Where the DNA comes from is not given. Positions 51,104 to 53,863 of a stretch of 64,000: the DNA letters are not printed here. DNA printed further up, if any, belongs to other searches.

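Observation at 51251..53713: Single 819-aa polypeptide fusing a CoADR-like flavoprotein to rhodanese, TusA and DsrE: four redox-active cysteines in a row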

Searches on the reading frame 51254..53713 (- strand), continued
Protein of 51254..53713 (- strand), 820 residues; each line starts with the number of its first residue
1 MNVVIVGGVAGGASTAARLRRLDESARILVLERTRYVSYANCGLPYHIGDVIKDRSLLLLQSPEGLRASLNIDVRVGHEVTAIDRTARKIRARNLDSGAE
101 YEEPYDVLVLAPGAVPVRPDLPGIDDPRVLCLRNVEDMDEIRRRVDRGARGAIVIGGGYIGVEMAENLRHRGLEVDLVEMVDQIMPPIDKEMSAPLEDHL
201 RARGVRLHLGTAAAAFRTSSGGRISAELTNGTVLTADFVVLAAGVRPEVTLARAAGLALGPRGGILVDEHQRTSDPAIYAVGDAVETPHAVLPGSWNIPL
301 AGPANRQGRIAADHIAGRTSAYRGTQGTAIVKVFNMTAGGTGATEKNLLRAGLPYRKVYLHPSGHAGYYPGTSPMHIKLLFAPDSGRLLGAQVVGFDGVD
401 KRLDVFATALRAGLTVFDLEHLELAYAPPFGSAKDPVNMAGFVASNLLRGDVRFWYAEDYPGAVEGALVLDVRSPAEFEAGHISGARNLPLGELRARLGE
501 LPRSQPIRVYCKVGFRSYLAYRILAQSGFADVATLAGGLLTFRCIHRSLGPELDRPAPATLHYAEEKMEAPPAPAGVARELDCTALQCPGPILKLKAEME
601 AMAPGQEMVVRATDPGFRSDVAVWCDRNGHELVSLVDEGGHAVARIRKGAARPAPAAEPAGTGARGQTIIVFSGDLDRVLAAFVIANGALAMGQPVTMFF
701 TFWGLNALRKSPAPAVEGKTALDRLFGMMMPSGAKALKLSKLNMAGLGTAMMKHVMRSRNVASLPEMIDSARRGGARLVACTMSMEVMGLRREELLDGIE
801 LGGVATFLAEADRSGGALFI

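Call 46: find_related_loci(query=A1, collection=genome_contigs, flank=6000)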
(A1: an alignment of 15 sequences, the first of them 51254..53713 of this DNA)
Query A1 (820 aa) in genome_contigs; peptide patterns used: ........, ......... (x = any residue, [..] = any of these).
600 stretches matched a pattern (row limit reached: there are more); 598 encode a relative of the query (tblastn E <= 1e-3); the best 80 are kept; 80 distinct loci.
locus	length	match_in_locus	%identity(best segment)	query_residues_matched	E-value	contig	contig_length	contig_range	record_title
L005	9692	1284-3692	71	18-820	0e+0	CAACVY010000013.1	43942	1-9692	uncultured bacterium isolate Assembly_SCGC_AH-151-A22 genome assembly, contig: AH-151-A22_NODE_13, whole genome shotgun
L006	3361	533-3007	66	1-820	0e+0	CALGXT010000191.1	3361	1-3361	MAG: uncultured bacterium isolate R1_Bin_METABAT__307_1 genome assembly, contig: c_000000584974, whole genome shotgun se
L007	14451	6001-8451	63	1-820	0e+0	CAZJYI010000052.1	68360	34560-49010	MAG TPA_asm: uncultured Victivallales bacterium isolate binchicken_co97_160 genome assembly, contig: NODE_1486_length_68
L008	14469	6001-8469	59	1-820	0e+0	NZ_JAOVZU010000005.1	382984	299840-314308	Actinotalea sp. M2MS4P-6 Scaffold5, whole genome shotgun sequence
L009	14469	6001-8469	58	1-820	0e+0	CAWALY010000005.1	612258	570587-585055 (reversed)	MAG: uncultured Actinomycetota bacterium isolate MFD01721.bin.1.384 genome assembly, contig: contig_3838, whole genome s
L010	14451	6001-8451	59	22-820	0e+0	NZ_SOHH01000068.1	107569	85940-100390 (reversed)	Cryobacterium fucosi strain Hh4 C670, whole genome shotgun sequence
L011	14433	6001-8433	59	22-820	0e+0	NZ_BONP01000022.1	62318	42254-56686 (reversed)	Cellulomonas phragmiteti strain NBRC 110785 sequence22, whole genome shotgun sequence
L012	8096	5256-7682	58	22-820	0e+0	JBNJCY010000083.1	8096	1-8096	MAG: Actinomycetota bacterium isolate Y23_7dBSe1.bin.149 NODE_10169_length_8096_cov_4.319495, whole genome shotgun seque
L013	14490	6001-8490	56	1-820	0e+0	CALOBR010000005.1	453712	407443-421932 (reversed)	MAG: Jiangellales bacterium isolate HOU_bin.0112 genome assembly, contig: contig_954, whole genome shotgun sequence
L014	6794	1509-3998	54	1-820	0e+0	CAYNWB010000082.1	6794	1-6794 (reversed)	MAG TPA_asm: uncultured Actinomycetes bacterium isolate binchicken_co405_312 genome assembly, contig: NODE_17259_length_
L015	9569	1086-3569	57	1-820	0e+0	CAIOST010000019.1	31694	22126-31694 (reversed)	uncultured bacterium isolate Loclat_bin-14761 genome assembly, contig: bin-14761:019/406, whole genome shotgun sequence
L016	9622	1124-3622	56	22-820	0e+0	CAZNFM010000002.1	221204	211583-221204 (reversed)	MAG TPA_asm: uncultured Planctomycetaceae bacterium isolate SRP278314_co1_347 genome assembly, contig: NODE_39_length_22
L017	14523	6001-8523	55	1-820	0e+0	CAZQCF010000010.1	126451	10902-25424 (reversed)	MAG TPA_asm: uncultured Planctomycetaceae bacterium isolate SRP329715_co1_368 genome assembly, contig: NODE_136_length_1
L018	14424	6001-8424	60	18-820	0e+0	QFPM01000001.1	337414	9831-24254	MAG: Microbacterium sp. isolate S2_005_003_R2_44 S2_005_003_R2_scaffold_40, whole genome shotgun sequence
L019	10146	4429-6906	50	3-820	0e+0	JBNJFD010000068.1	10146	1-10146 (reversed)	MAG: Bacillota bacterium isolate Y22_7dBSd1.bin.80 NODE_3709_length_10146_cov_17.671842, whole genome shotgun sequence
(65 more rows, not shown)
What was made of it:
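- On Four-domain CoADR-Rhd-TusA-DsrE family (Pcar_0429 / BF638R_0572 type): The best 80 species genomes cover query residues 1-820 or nearly so (call 46).
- The family is frequent in anaerobic fermenters: Clostridia, Victivallales, Anaerolineae, Treponema (call 46). The family also occurs in aerobic or facultative Actinomycetota (Cellulomonas, Microbacterium, Cryobacterium) and in Betaproteobacteria (call 46).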

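Call 55: search_protein_representatives(protein=window:51254-53713:-)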
Query: 820 residues. Proteins with E-value up to 0.001 (for the whole library): 59822; up to 1e-10: 20103; up to 1e-30: 3484. The best 150 are listed.
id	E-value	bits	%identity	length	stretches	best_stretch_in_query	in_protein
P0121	0.0e+00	1014.5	58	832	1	1-820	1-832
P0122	2.4e-255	866.1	48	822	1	1-820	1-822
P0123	2.5e-250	849.5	50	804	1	3-820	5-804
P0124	3.0e-247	839.3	51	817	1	1-820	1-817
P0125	4.2e-246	835.6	51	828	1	3-820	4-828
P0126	1.1e-244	830.9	49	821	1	3-820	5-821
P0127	1.5e-239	813.9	51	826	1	3-820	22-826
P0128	4.0e-235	799.2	50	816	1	2-820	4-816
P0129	8.1e-233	791.6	64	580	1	1-574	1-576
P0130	8.7e-230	781.6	50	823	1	3-820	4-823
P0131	1.8e-226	770.7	46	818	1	2-820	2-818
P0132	1.1e-224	764.7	46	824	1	1-820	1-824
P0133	2.0e-219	747.3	45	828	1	2-820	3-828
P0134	2.6e-219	746.9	47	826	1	1-820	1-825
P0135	1.0e-216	738.4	44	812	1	3-819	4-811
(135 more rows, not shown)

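Call 61: search_protein_families(library=pfam, alignment_id=A2, max_evalue=0.0001)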
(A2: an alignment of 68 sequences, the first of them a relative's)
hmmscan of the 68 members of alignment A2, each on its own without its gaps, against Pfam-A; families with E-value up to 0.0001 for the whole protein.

A. member 1, L003:7403-7942:+ (180 aa): 0 families

B. families by the number of members that match (of 68 scanned): 87 families (the first 25 are shown)
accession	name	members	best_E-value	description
PF12840.13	HTH_20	12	2e-12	Helix-turn-helix domain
PF01022.26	HTH_5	10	5.6e-15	Bacterial regulatory protein, arsR family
PF12802.13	MarR_2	4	1.1e-07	MarR family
PF00085.26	Thioredoxin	2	5.1e-31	Thioredoxin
PF13545.12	HTH_Crp_2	2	1.2e-16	Crp-like helix-turn-helix domain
PF13098.12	Thioredoxin_2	2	6.3e-10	Thioredoxin-like domain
PF13905.12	Thioredoxin_8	2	7.1e-10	Thioredoxin-like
PF00027.35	cNMP_binding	2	6e-09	Cyclic nucleotide-binding domain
PF09339.16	HTH_IclR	2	4e-07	IclR helix-turn-helix domain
PF00325.26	Crp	2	7.6e-07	Bacterial regulatory proteins, crp family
PF14595.12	Thioredoxin_9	2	3.5e-06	Thioredoxin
PF01978.25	TrmB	2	1.4e-05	Sugar-specific transcriptional regulator TrmB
PF13601.12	HTH_34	2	6.2e-05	Winged helix DNA-binding domain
PF00342.24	PGI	1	7.8e-206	Phosphoglucose isomerase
PF03977.18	OAD_beta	1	1.1e-159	Na+-transporting oxaloacetate decarboxylase beta subunit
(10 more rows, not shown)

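Call 78: predict_structure(alignment_id=A3)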
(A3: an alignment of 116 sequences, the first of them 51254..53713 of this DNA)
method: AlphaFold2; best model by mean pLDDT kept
length: 820 residues; sequences in the alignment: 116
mean_pLDDT: 88.3   pTM: 0.68
mean pLDDT of the five models: 88.3, 86.5, 85.9, 85.7, 85.7
residues with pLDDT >= 90: 519; 70-90: 237; 50-70: 32; < 50: 32
segments of 3 or more residues with pLDDT < 50: 366-368, 557-574, 655-662
pLDDT, mean of each block of 10 residues (from residue 1): 90 94 96 83 88 82 84 94 98 97 98 90 96 89 96 95 95 97 92 93 95 94 95 98 92 97 95 97 93 89 92 96 91 90 95 97 58 83 98 89 93 96 61 75 96 95 92 93 94 97 96 89 96 95 86 51 37 62 83 88 92 80 82 85 90 49 73 92 91 90 94 88 86 90 85 87 93 94 91 94 82 82
secondary structure, 60 per line:
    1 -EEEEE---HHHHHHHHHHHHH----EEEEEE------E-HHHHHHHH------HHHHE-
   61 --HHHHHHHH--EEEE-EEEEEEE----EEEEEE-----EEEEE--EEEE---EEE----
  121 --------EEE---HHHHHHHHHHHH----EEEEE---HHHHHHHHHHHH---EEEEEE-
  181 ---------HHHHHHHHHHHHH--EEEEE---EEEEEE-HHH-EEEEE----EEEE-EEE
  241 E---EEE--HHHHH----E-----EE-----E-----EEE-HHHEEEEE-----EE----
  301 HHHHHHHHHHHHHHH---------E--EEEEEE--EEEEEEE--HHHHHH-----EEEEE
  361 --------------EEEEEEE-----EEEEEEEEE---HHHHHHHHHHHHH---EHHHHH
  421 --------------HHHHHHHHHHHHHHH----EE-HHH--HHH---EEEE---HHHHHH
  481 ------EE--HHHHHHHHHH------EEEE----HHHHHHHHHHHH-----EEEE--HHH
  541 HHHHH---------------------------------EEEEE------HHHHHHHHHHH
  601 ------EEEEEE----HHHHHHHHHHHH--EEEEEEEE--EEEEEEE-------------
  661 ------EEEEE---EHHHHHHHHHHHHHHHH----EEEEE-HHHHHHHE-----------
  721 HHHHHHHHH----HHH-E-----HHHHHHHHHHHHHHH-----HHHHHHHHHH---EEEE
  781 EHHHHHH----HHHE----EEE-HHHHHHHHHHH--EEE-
elements in order (helices of 4 or more, strands of 3 or more residues): E2-6 H10-22 E27-32 H41-48 H55-58 H63-70 E73-76 E78-84 E89-94 E100-104 E107-110 E114-116 E129-131 H135-146 E151-155 H159-170 E174-179 H190-202 E205-209 E213-218 E224-228 E233-236 E238-241 E245-247 H250-254 E278-280 E285-289 H301-315 E328-333 E336-342 H345-350 E356-360 E375-381 E387-395 H399-411 H416-420 H435-449 E468-471 H475-480 H491-500 E507-510 H515-526 E532-535 H538-545 E579-583 H590-600 E607-612 H617-628 E631-638 E641-647 E667-671 H676-691 E696-700 H702-708 H721-729 H744-758 H764-773 E777-781 H782-787 E800-802 H804-814 E817-819
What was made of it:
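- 51980..52078 (-): Residues 546-578: linker 1 between rhodanese and TusA, predicted disordered. It carries a YAEE motif conserved only in the PVC clade. AF2 pLDDT below 50 for residues 557-574 (call 78).
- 51716..51769 (-): Residues 649-666: linker 2 between TusA and DsrE, rich in Ala and Pro, predicted disordered. AF2 pLDDT below 50 for residues 655-662 (call 78).
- Two disordered linkers (residues 557-574 and 655-662) fit mobile carrier domains (call 78).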
